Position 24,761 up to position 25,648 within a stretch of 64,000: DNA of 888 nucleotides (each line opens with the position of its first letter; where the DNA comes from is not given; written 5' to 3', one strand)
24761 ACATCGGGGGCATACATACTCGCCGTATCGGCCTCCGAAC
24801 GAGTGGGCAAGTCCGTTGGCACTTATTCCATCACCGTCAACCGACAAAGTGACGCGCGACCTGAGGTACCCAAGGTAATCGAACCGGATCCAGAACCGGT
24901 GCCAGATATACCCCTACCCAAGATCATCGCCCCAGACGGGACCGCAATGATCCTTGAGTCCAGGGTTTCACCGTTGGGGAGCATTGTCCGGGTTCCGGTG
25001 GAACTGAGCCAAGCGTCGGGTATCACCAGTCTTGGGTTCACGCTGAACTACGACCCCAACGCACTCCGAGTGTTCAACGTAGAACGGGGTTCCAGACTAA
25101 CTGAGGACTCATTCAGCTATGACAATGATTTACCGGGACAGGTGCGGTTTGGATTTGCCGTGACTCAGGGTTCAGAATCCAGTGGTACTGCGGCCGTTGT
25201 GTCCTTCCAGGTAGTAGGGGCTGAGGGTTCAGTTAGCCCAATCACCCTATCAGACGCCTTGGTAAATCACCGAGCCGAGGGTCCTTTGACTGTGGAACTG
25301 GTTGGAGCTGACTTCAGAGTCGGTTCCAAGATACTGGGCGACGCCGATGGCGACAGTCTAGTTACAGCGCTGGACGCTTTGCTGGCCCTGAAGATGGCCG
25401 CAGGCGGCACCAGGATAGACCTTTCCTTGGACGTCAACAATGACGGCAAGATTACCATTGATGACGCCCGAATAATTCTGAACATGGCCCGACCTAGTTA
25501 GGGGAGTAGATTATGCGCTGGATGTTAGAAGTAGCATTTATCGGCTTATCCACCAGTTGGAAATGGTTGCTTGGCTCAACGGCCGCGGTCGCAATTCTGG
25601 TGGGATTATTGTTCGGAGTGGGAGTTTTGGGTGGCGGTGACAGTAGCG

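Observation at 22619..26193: Two-gene cohesin/dockerin surface module built around six PPC-like repeats, with no glycoside hydrolase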

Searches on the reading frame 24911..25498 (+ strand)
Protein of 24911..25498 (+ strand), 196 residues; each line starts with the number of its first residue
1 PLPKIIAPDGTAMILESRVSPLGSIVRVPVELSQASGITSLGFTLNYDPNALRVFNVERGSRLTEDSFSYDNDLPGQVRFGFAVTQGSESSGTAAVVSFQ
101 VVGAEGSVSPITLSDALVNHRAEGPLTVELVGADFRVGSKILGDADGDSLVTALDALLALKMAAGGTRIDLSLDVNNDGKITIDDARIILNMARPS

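Call 48: search_solved_structures(query=window:24911-25498:+, max_evalue=0.1, show_alignments=2)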
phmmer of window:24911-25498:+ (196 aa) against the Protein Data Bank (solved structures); distinct sequences matched with E-value up to 0.1: 16.
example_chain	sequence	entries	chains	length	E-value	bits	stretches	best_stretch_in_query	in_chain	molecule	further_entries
2xdh_A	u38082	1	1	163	4.6e-08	36.5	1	11-107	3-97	COHESIN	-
3kcp_A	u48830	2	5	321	4.1e-05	26.9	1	21-95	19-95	Cellulosomal-scaffolding protein A | Cellulosome anchoring protein cohesin region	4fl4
3l8q_A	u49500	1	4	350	0.00019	24.7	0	16-81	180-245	Cellulosomal scaffoldin adaptor protein B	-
4uyp_A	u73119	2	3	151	0.00028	24.1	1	20-117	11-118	Cellulosomal scaffoldin anchoring protein C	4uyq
4ums_A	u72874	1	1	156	0.00058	23.1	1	20-106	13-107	CELLULOSOMAL ANCHORING SCAFFOLDIN B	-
1aoh_A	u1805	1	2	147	0.00071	22.8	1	22-95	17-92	Cellulosomal-scaffolding protein A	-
2y3n_B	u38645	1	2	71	0.0038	20.4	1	140-189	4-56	CELLULOSOMAL FAMILY-48 PROCESSIVE GLYCOSIDE HYDROLASE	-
2ccl_A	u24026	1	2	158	0.0054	19.9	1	7-95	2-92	CELLULOSOMAL SCAFFOLDING PROTEIN A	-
1ohz_A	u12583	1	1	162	0.0056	19.9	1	7-95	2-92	CELLULOSOMAL SCAFFOLDING PROTEIN A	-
4dh2_A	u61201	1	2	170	0.0093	19.2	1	15-74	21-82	Cellulosome anchoring protein cohesin region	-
3fnk_A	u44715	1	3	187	0.016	18.4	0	16-81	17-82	Cellulosomal scaffoldin adaptor protein B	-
5nrk_A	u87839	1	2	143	0.023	17.9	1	22-102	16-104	Endoglucanase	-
5nrm_A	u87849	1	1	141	0.023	17.9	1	22-102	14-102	Endoglucanase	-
1anu_A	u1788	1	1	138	0.025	17.8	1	21-95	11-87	COHESIN-2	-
3ghp_A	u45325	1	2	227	0.029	17.6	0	16-81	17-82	Cellulosomal scaffoldin adaptor protein B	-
4u3s_A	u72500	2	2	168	0.033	17.4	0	15-81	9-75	Cellulosomal scaffoldin adaptor protein B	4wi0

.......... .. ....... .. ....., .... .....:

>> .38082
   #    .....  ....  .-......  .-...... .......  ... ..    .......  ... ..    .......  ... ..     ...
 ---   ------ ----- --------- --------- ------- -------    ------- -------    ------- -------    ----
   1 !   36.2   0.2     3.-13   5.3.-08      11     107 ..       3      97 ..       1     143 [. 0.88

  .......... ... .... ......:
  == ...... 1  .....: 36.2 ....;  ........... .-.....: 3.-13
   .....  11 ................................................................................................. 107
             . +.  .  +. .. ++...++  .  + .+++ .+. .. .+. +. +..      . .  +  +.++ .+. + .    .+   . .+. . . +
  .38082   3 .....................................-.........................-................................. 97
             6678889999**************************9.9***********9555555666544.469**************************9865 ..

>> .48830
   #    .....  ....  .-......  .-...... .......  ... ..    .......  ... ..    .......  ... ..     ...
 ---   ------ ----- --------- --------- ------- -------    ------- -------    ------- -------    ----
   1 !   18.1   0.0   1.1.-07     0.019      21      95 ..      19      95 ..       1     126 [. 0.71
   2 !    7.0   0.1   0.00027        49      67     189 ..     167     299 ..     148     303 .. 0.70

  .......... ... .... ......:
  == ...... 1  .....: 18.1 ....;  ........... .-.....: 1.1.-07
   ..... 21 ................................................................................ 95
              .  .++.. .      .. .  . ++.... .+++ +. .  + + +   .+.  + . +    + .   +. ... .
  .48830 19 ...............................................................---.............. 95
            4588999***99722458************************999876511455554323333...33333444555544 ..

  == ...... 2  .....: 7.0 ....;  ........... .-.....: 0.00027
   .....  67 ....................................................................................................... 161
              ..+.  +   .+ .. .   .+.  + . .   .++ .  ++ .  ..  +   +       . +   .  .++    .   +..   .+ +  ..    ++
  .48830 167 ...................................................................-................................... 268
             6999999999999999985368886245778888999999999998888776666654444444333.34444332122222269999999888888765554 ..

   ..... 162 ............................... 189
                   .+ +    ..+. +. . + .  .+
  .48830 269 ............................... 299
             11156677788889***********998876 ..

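Call 65: search_protein_representatives(alignment_id=A3)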
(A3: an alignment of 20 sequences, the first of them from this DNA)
Query: 20 sequences, 191 profile positions. Proteins with E-value up to 0.001 (for the whole library): 24483; up to 1e-10: 5209; up to 1e-30: 394. The best 150 are listed.
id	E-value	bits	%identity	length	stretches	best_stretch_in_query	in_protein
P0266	1.0e-82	292.6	-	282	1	2-191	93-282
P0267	2.5e-78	278.2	-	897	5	9-138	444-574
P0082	1.2e-77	276.1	-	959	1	2-190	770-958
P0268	4.1e-75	267.8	-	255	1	5-191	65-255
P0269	3.6e-72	258.2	-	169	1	23-191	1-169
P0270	2.1e-70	252.4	-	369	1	2-190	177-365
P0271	8.8e-70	250.4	-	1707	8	9-132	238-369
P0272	2.1e-69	249.2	-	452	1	2-190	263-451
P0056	4.9e-69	248.0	-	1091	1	3-190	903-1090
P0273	1.7e-67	242.9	-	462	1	4-189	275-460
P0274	7.8e-67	240.8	-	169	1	23-191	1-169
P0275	1.5e-66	239.9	-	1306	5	5-133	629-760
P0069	9.0e-65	234.1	-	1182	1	5-191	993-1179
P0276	2.1e-63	229.6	-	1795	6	6-134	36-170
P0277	2.6e-63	229.3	-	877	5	13-187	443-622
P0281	2.3e-62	226.2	-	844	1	2-191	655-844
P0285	1.3e-61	223.8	-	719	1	2-190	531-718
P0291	1.6e-60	220.2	-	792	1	4-189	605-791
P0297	9.9e-59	214.3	-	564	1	3-190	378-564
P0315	5.8e-52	192.3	-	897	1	5-188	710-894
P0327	1.3e-47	178.1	-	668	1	3-189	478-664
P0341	2.1e-44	167.6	-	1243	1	4-188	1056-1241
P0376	4.0e-41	156.9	-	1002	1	7-188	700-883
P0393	2.1e-39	151.3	-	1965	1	3-188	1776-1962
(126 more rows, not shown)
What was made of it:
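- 394 clusters at 50% identity match the tail profile at E<=1e-30, and most of the top 150 match as one continuous cohesin-to-dockerin stretch (call 65).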

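Call 66: search_protein_families(library=pfam, proteins=[P0281, P0285, P0291, P0315, P0341, P0327, P0297, P0272, P0376, P0393], max_evalue=0.001)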
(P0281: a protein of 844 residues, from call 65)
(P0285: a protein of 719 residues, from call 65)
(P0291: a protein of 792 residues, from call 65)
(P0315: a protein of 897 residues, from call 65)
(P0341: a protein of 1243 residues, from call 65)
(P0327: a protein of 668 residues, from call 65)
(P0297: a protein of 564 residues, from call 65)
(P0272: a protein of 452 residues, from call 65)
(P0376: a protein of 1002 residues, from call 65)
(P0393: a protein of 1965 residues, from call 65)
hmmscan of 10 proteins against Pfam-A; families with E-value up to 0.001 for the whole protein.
P0281 (844 aa): 4 families
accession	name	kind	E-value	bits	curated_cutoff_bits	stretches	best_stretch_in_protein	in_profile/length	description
PF00963.24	Cohesin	-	4.6e-12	46.8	24.1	1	660-755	2-107/139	Cohesin domain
PF04151.21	PPC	-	2.4e-08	35.2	25.9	1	197-261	1-69/70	Bacterial pre-peptidase C-terminal domain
PF00404.24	Dockerin_1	-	7.6e-06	26.5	22.9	1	791-836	2-51/57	Dockerin type I domain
PF08884.16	Flagellin_D3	-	7e-05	23.6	24.2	0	250-280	33-64/91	Flagellin D3 domain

P0285 (719 aa): 3 families
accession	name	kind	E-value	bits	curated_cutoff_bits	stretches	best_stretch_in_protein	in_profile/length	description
PF00963.24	Cohesin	-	4.9e-15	56.4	24.1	1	543-657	9-136/139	Cohesin domain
PF24517.2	CBM96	-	3.6e-11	43.6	26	1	326-515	5-163/164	Carbohydrate-binding module family 96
PF00404.24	Dockerin_1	-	0.00026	21.6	22.9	0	666-712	2-52/57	Dockerin type I domain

P0291 (792 aa): 1 family
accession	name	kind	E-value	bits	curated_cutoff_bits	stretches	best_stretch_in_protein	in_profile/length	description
PF00963.24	Cohesin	-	3.3e-16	60.2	24.1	1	614-733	8-138/139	Cohesin domain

P0315 (897 aa): 5 families
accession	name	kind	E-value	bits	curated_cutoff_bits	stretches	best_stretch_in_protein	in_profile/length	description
PF13385.13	Laminin_G_3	-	9.2e-64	214.6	27.6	3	287-434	2-151/151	Concanavalin A-like lectin/glucanases superfamily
PF00963.24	Cohesin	-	4.5e-18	66.2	24.1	1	716-837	6-139/139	Cohesin domain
PF07953.20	Toxin_R_bind_N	-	1.2e-11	45.1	23.8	0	254-392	1-151/191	Clostridium neurotoxin, N-terminal receptor binding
PF02973.23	Sialidase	-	1.1e-06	28.7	26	0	367-437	106-185/189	Sialidase, N-terminal domain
PF00404.24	Dockerin_1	-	0.00016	22.3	22.9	1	843-890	1-52/57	Dockerin type I domain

P0341 (1243 aa): 3 families
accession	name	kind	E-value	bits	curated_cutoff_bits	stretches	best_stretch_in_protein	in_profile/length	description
PF00963.24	Cohesin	-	1.2e-14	55.2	24.1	1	1068-1180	11-134/139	Cohesin domain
PF04773.18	FecR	-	1.3e-10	42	24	1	466-560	1-96/97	FecR protein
PF00404.24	Dockerin_1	-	0.00019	22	22.9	1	1190-1237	1-52/57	Dockerin type I domain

P0327 (668 aa): 3 families
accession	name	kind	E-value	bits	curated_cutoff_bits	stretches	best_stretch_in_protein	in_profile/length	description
PF13620.12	CarboxypepD_reg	-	3.8e-14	53.2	32.3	1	373-449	1-82/82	Carboxypeptidase regulatory-like domain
PF00963.24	Cohesin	-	2.1e-13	51.1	24.1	1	482-607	2-139/139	Cohesin domain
PF13715.12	CarbopepD_reg_2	-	4.9e-10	39.8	32.2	1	374-450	1-78/88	CarboxypepD_reg-like domain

P0297 (564 aa): 3 families
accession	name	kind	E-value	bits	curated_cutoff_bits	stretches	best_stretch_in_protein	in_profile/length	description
PF13385.13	Laminin_G_3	-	5.2e-28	98.5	27.6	1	194-353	2-151/151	Concanavalin A-like lectin/glucanases superfamily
PF00963.24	Cohesin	-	2.7e-13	50.8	24.1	1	387-502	7-135/139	Cohesin domain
PF00404.24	Dockerin_1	-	8.3e-05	23.1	22.9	1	512-559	2-53/57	Dockerin type I domain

P0272 (452 aa): 3 families
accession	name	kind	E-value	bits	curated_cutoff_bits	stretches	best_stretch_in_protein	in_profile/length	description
PF00963.24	Cohesin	-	1.2e-12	48.7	24.1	1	276-391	10-137/139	Cohesin domain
PF00404.24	Dockerin_1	-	9.2e-07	29.4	22.9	1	399-445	2-52/57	Dockerin type I domain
PF13405.12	EF-hand_6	-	0.00059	19.8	25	0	429-447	9-27/30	EF-hand domain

P0376 (1002 aa): 2 families
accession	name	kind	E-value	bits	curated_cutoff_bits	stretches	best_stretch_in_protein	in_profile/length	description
PF00963.24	Cohesin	-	2.7e-16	60.5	24.1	1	702-806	4-119/139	Cohesin domain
PF00404.24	Dockerin_1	-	1.5e-05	25.6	22.9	1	833-879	2-52/57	Dockerin type I domain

P0393 (1965 aa): 5 families
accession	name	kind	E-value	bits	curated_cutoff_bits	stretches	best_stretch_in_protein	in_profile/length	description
PF00963.24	Cohesin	-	2.6e-13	50.8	24.1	1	1781-1889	3-122/139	Cohesin domain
PF13472.12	Lipase_GDSL_2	-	2.3e-07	31.9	32.9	1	1214-1272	31-85/178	GDSL-like Lipase/Acylhydrolase family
PF07705.17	CARDB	-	7.8e-06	26.5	22.7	1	1531-1664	3-98/101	CARDB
PF18911.6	PKD_4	-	4.1e-05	24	27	1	782-853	16-84/85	PKD domain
PF00882.24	Zn_dep_PLPC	-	5.5e-05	23.6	26.8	1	82-169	21-98/167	Zinc dependent phospholipase C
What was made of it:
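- Payloads are unrelated: Laminin_G_3, CBM96, FecR, CarboxypepD_reg, PLC/lipase/PKD and PPC (call 66).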

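Call 67: list_cluster_members(proteins=[P0281, P0285, P0291, P0315, P0341, P0327, P0297, P0272, P0376, P0393])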
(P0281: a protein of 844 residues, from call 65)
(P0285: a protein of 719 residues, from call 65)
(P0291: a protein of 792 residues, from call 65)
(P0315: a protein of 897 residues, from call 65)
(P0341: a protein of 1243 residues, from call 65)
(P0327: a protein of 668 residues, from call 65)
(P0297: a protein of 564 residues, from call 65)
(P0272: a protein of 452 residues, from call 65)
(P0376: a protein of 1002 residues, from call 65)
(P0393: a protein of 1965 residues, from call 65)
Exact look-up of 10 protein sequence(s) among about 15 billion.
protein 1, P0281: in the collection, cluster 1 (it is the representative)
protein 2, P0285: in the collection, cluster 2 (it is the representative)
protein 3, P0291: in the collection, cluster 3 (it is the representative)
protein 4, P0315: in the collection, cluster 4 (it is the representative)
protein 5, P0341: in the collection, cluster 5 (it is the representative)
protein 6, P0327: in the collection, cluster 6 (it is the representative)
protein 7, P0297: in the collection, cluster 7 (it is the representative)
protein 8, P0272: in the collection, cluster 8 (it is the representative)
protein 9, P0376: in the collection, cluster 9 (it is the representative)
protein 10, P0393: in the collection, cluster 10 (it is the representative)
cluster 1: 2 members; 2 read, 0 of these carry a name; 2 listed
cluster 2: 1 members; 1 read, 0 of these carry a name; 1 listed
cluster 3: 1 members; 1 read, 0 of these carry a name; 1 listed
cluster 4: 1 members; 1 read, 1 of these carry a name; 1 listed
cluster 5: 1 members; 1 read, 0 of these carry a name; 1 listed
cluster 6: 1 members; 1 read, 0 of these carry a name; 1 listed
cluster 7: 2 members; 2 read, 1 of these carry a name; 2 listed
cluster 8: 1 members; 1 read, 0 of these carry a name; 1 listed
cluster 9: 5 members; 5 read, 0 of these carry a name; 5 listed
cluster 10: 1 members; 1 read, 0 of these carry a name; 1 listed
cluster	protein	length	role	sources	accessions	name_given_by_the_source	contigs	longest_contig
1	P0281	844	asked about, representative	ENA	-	-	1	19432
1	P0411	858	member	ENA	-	-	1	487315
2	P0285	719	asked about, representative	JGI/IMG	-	-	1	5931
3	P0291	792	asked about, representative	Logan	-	-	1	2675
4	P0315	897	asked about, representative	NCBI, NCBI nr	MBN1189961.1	MAG: hypothetical protein JXA46_09425 [Dehalococcoidales bacterium] | hypothetical protein [Dehalococcoidales bacterium]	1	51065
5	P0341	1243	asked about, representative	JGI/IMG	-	-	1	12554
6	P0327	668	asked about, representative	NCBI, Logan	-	-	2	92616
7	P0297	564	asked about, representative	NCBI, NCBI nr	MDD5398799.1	MAG: cohesin domain-containing protein, partial [Dehalococcoidia bacterium] | cohesin domain-containing protein [Dehalococcoidia bacterium]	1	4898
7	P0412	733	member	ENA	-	-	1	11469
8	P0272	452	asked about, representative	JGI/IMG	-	-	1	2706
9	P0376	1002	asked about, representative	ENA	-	-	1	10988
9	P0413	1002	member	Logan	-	-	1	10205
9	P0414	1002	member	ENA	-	-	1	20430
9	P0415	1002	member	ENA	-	-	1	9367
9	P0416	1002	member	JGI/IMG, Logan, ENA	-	-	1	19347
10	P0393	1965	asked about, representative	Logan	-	-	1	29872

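Call 68: find_encoding_contigs(protein=P0315, flank=8000, max_places=1)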
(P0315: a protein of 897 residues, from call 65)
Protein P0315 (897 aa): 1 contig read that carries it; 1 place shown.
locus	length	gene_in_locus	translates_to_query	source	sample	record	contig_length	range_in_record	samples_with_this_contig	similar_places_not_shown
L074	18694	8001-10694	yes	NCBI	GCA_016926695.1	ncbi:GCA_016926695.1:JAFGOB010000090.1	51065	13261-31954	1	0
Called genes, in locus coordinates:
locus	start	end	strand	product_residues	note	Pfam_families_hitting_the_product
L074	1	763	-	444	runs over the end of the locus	PF07690:MFS_1, PF13347:MFS_2, PF11700:ATG22, PF00083:Sugar_tr (weak)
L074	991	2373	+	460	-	PF01554:MatE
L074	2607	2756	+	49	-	-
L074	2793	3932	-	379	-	PF19799:DUF6282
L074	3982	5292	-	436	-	PF00724:Oxidored_FMN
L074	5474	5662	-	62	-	-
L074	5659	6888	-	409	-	PF03977:OAD_beta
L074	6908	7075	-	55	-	-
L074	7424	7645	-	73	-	PF25917:BSH_RND, PF25919:BSH_CusB (faint), PF25973:BSH_CzcB (faint), PF25997:BSH_YhbJ (weak), PF00364:Biotin_lipoyl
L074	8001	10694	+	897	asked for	PF13385:Laminin_G_3, PF02973:Sialidase (faint), PF07953:Toxin_R_bind_N (weak), PF13385:Laminin_G_3, PF00963:Cohesin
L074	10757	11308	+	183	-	PF00963:Cohesin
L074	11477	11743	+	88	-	PF04014:MazE_antitoxin (weak)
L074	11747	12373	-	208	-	PF04307:YdjM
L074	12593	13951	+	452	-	PF01208:URO-D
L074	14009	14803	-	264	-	PF01975:SurE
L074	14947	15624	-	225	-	-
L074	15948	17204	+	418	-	PF00108:Thiolase_N, PF00109:ketoacyl-synt (faint), PF22691:Thiolase_C_1 (faint), PF02803:Thiolase_C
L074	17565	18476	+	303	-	PF00126:HTH_1, PF03466:LysR_substrate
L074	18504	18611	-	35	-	-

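Call 69: find_encoding_contigs(protein=P0327, flank=8000, max_places=1)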
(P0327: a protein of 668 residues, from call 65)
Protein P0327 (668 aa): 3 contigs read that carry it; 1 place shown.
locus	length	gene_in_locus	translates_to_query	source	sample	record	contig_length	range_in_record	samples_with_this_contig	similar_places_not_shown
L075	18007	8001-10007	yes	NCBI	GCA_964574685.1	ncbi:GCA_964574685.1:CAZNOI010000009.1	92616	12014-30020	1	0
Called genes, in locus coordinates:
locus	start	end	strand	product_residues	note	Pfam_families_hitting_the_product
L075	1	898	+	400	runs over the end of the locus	PF00009:GTP_EFTU, PF03144:GTP_EFTU_D2, PF03143:GTP_EFTU_D3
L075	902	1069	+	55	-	PF00471:Ribosomal_L33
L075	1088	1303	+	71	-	PF00584:SecE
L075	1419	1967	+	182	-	PF02357:NusG, PF00467:KOW (weak)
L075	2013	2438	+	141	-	PF03946:Ribosomal_L11_N, PF00298:Ribosomal_L11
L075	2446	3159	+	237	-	PF00687:Ribosomal_L1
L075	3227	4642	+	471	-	PF08545:ACP_syn_III (weak), PF12172:zf-ChsH2 (faint), PF01796:OB_ChsH2_C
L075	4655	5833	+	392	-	PF00108:Thiolase_N, PF22691:Thiolase_C_1, PF02803:Thiolase_C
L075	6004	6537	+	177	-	PF00466:Ribosomal_L10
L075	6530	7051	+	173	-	PF16320:Ribosomal_L12_N, PF00542:Ribosomal_L12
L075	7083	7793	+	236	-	PF20582:UPF0758_N, PF04002:RadC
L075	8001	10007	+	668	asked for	PF13620:CarboxypepD_reg, PF13715:CarbopepD_reg_2, PF00963:Cohesin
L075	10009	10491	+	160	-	PF00963:Cohesin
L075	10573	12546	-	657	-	PF03063:Prismane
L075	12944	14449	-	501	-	PF03951:Gln-synt_N, PF00120:Gln-synt_C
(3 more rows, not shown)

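Call 70: find_encoding_contigs(protein=P0393, flank=8000, max_places=1)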
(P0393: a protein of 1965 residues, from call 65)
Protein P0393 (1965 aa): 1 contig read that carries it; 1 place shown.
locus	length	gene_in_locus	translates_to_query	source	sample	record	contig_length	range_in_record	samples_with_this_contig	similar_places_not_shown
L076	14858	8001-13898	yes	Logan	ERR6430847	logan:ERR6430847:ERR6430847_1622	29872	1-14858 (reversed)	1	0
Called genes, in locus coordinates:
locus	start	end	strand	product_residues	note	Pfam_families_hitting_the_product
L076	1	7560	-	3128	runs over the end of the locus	PF08309:LVIVD (faint), PF17957:Big_7 (faint), PF19077:Big_13, PF15780:ASH (faint), PF22073:Cep192_D4 (faint), PF22544:HYDIN_VesB_CFA65-like_Ig (weak), PF13205:Big_5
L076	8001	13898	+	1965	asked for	PF13472:Lipase_GDSL_2 (faint), PF07705:CARDB (faint), PF00963:Cohesin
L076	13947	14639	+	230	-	PF00963:Cohesin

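Call 78: find_homologous_proteins(query=L074:10113-10691:+, max_evalue=0.00001)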
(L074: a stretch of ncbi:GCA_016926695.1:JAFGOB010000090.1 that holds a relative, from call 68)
Query L074:10113-10691:+ (193 aa): 21 proteins with E <= 0.00001 among 747 candidates.
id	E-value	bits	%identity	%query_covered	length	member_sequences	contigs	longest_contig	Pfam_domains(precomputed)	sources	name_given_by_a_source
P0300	1.3e-74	268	69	96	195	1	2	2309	PF00404.25,PF00963.25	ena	-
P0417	3.1e-65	237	62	95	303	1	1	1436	PF04773.19,PF00404.25,PF00963.25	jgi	jgi:hypothetical protein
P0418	2.0e-64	235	63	95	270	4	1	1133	PF00404.25,PF00963.25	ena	-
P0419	2.0e-64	235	62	95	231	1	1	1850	PF00404.25,PF00963.25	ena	-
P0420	7.2e-64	233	61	96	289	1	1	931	PF00404.25,PF00963.25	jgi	jgi:hypothetical protein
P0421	7.4e-62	226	60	93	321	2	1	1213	PF00404.25,PF00963.25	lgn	-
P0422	1.5e-61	225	61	92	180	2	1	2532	PF00963.25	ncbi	-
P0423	1.1e-57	213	58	93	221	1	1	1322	PF00404.25,PF00963.25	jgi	jgi:hypothetical protein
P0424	1.5e-39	154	51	88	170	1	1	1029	PF00404.25,PF00963.25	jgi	jgi:hypothetical protein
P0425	3.4e-33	133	50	80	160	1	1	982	PF00963.25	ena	-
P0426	4.3e-27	113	42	81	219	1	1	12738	PF00404.25,PF00963.25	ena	-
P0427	1.4e-17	82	37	89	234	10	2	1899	PF00963.25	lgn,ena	-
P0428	7.5e-16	76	83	27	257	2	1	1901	PF00404.25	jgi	jgi:hypothetical protein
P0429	1.1e-15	76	85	27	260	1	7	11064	PF00404.25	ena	-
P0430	1.6e-15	75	76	31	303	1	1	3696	PF00404.25,PF24517.3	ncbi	-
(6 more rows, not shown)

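Call 79: predict_structure(alignment_id=A4)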
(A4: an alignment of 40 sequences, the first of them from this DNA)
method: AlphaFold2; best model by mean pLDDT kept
length: 191 residues; sequences in the alignment: 40
mean_pLDDT: 88.5   pTM: 0.81
mean pLDDT of the five models: 88.5, 87.8, 87.6, 87.2, 86.7
residues with pLDDT >= 90: 124; 70-90: 52; 50-70: 15; < 50: 0
segments of 3 or more residues with pLDDT < 50: none
pLDDT, mean of each block of 10 residues (from residue 1): 84 93 90 86 96 80 87 84 76 95 95 77 91 93 92 93 86 94 91 60
secondary structure, 60 per line:
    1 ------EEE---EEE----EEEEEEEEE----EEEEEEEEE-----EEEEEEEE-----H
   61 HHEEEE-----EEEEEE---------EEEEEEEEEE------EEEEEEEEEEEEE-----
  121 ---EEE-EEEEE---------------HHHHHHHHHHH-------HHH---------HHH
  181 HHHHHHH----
elements in order: E7-9 E13-15 E20-28 E33-41 E47-54 E63-66 E72-77 E87-96 E103-115 E124-126 E128-132 H148-158 H178-187
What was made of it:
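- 25334..25498 (+): C-terminal dockerin with two EF-hand-like Ca loops and two helices, fused to cohesin 1 by about 6 residues. The tail-only model has pTM 0.81 (call 79).
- Closest known: ScaC-type monovalent adaptor scaffoldins. Different: Here the cohesin-dockerin unit is the rigid tail of a large cargo protein (call 79).
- This implies an intramolecular interface (call 79). The two-domain unit is predicted as rigid, with pTM 0.81 and junction pLDDT 92-93 (call 79).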
